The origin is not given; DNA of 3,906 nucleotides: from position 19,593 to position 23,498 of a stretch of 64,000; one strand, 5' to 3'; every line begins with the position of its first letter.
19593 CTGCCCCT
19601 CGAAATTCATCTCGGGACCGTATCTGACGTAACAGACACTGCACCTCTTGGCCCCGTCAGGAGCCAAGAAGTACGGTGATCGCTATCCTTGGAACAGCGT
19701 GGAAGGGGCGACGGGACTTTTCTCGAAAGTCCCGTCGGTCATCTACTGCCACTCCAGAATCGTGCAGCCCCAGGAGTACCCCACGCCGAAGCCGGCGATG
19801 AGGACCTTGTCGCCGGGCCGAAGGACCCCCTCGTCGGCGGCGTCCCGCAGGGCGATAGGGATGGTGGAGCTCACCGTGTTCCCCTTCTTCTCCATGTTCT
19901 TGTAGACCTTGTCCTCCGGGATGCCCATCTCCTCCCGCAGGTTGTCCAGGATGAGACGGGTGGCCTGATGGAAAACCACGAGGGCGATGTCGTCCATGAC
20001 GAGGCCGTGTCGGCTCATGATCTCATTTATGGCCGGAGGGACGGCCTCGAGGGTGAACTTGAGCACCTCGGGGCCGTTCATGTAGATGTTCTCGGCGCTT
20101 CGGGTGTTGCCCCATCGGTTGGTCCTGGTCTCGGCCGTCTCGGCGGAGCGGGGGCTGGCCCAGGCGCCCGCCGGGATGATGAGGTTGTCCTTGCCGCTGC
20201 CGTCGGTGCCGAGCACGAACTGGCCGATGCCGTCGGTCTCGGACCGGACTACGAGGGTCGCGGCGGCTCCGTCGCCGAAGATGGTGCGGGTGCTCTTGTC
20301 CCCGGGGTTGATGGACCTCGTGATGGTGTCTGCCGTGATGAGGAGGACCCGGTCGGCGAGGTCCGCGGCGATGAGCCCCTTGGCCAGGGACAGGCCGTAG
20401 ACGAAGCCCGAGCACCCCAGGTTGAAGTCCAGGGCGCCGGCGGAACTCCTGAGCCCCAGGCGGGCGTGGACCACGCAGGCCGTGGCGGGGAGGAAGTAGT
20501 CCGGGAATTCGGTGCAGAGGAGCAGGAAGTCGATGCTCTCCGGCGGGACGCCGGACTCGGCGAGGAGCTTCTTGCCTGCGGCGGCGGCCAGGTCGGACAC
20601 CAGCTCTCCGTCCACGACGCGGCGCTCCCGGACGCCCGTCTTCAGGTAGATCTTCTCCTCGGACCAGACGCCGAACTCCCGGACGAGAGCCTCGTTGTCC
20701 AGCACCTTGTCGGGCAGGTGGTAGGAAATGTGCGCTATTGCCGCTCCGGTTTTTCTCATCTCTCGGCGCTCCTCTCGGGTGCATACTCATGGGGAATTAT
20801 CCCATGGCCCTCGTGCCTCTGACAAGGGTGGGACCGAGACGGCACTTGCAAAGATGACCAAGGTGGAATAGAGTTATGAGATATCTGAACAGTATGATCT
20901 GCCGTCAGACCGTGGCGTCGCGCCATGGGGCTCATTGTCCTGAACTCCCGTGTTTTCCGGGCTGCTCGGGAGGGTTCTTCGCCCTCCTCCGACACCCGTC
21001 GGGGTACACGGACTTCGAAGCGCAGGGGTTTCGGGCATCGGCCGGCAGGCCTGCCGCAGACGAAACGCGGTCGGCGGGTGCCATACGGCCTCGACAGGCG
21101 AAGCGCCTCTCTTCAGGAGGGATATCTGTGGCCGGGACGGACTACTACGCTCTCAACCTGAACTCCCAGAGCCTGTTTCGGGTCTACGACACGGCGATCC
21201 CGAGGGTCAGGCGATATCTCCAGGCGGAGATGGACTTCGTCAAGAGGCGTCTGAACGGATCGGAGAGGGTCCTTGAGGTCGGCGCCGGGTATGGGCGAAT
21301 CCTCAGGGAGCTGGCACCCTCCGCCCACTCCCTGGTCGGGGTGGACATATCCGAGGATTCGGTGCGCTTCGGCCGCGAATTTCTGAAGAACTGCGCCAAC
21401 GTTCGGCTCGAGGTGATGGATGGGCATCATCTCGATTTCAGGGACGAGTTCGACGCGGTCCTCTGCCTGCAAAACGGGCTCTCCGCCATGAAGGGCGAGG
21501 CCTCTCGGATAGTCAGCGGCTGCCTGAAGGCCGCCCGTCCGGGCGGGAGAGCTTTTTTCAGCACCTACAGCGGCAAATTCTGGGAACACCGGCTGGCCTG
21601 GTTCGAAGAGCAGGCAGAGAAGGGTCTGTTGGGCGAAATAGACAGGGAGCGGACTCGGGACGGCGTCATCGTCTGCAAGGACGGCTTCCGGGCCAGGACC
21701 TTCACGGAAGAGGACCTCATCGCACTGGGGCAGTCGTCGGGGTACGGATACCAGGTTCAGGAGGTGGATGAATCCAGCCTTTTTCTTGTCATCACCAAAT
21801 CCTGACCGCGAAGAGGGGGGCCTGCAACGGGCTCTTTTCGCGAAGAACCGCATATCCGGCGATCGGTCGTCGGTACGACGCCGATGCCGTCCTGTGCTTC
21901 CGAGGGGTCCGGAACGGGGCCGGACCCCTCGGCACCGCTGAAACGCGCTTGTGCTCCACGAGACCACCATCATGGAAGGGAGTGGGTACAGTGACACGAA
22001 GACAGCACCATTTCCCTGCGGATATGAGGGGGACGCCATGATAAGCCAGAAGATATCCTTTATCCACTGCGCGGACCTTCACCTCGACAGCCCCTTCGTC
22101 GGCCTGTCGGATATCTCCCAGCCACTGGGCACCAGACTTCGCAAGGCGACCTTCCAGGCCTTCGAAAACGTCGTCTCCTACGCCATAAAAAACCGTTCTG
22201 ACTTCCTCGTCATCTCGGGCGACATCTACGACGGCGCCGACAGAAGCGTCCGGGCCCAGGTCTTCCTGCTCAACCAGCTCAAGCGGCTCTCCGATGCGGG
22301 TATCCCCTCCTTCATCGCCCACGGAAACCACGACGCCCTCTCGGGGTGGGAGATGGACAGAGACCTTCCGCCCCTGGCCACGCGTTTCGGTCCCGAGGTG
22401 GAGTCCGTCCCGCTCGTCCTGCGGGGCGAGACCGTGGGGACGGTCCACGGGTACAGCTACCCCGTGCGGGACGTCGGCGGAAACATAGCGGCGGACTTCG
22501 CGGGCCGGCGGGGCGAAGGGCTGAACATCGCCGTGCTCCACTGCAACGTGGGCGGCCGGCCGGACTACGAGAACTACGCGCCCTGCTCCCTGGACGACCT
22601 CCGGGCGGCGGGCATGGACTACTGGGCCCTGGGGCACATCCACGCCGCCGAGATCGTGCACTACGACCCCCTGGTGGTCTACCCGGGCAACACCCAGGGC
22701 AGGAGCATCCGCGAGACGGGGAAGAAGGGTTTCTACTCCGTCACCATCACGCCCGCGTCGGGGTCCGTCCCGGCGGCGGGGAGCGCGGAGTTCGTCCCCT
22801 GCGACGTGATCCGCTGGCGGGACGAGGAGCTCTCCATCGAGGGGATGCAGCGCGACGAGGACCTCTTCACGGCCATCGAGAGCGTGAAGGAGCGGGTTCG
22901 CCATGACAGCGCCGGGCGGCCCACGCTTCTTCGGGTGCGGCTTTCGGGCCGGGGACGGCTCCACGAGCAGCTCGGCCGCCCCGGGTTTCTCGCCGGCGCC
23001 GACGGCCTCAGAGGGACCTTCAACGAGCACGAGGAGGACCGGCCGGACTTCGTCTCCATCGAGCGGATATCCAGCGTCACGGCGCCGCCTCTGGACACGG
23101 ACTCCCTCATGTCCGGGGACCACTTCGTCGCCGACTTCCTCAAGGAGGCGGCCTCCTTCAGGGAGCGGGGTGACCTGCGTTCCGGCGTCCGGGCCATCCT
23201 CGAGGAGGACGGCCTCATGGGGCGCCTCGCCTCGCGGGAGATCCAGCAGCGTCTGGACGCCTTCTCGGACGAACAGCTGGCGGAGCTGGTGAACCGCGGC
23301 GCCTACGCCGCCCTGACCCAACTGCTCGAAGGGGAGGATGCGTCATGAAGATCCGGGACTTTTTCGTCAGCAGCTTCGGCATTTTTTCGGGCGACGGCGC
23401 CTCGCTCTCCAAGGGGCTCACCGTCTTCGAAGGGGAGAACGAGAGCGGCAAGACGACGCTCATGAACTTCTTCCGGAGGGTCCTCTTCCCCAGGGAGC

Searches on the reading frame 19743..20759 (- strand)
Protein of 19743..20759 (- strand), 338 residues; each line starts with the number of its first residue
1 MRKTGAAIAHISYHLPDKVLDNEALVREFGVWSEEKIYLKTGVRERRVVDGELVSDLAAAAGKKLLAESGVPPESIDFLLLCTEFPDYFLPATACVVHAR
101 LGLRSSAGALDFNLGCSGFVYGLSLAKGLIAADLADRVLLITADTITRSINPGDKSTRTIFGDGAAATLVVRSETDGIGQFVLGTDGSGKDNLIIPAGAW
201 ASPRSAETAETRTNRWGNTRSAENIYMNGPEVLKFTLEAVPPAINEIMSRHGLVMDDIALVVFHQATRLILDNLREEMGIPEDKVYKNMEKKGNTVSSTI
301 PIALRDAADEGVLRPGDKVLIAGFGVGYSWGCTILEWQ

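Call 11: search_protein_families(library=pfam, proteins=[window:19743-20759:-], max_evalue=0.001)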
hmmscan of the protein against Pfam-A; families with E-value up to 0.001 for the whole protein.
window:19743-20759:- (338 aa): 4 families
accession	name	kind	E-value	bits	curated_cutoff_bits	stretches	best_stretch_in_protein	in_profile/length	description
PF08541.16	ACP_syn_III_C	-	5.5e-31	107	26.6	1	249-337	2-90/90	3-Oxoacyl-[acyl-carrier-protein (ACP)] synthase III C terminal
PF08545.16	ACP_syn_III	-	8.1e-24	83.8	24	1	110-187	1-80/80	3-Oxoacyl-[acyl-carrier-protein (ACP)] synthase III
PF00195.25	Chal_sti_synt_N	-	1.5e-10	41.3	27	1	38-170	83-221/225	Chalcone and stilbene synthases, N-terminal domain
PF08392.18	FAE1_CUT1_RppA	-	1.8e-05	24.6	27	1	59-174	88-207/290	FAE1/Type III polyketide synthase-like protein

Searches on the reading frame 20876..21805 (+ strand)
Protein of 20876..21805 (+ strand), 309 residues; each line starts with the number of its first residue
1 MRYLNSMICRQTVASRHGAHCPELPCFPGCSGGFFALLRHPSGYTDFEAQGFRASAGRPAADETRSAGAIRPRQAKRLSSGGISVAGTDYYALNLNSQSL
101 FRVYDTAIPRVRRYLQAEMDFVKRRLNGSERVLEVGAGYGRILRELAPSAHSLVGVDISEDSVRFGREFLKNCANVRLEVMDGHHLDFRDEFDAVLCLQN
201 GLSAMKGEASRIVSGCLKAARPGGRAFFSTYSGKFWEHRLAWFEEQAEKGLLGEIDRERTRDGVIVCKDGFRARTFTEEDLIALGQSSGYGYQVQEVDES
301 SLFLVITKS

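Call 11: search_protein_families(library=pfam, proteins=[window:20876-21805:+], max_evalue=0.001)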
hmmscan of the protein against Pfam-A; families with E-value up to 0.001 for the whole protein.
window:20876-21805:+ (309 aa): 6 families
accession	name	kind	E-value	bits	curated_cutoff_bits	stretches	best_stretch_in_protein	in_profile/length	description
PF13649.12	Methyltransf_25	-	2.5e-15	57.4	27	1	132-224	1-97/97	Methyltransferase domain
PF08241.18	Methyltransf_11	-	6.2e-12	46.4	21.2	1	133-228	1-95/95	Methyltransferase domain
PF08242.18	Methyltransf_12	-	1.5e-11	45.3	30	1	133-225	1-97/98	Methyltransferase domain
PF13847.12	Methyltransf_31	-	1.4e-09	38.2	27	1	128-232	3-113/145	Methyltransferase domain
PF13489.12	Methyltransf_23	-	5.5e-08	33.2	27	1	112-241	6-130/164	Methyltransferase domain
PF02353.26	CMAS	-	3.2e-05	23.8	27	1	118-198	52-134/273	Mycolic acid cyclopropane synthetase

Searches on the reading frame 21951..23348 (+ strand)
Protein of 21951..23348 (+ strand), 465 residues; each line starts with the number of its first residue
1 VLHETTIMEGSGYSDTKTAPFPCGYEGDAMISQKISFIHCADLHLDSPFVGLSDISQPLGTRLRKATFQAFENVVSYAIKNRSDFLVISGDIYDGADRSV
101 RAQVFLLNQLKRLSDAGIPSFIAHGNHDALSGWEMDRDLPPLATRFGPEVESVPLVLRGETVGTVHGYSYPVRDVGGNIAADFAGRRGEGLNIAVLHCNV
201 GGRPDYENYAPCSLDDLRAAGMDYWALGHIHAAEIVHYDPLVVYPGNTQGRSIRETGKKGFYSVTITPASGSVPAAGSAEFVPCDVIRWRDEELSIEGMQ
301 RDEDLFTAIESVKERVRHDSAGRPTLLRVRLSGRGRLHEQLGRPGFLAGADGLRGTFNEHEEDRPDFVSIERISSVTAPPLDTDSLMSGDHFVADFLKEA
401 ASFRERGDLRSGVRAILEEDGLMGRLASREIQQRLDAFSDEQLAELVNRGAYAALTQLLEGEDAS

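Call 11: search_protein_families(library=pfam, proteins=[window:21951-23348:+], max_evalue=0.001)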
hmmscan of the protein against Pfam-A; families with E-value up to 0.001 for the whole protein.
window:21951-23348:+ (465 aa): 2 families
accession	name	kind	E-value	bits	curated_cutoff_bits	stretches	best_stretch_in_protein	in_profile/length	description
PF00149.33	Metallophos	-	3.5e-13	50.9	21.5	1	36-232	2-190/191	Calcineurin-like phosphoesterase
PF12850.12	Metallophos_2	-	2.5e-05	24.8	27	1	68-255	13-142/154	Calcineurin-like phosphoesterase superfamily domain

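Call 59: search_protein_families(library=padloc, proteins=[window:21951-23348:+], max_evalue=0.001)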
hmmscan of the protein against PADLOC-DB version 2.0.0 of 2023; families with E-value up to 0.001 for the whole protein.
window:21951-23348:+ (465 aa): 1 family
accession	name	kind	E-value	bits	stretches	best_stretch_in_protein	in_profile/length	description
PDLC00736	Effector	-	6e-05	20.1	0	60-129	20-86/561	Endonuclease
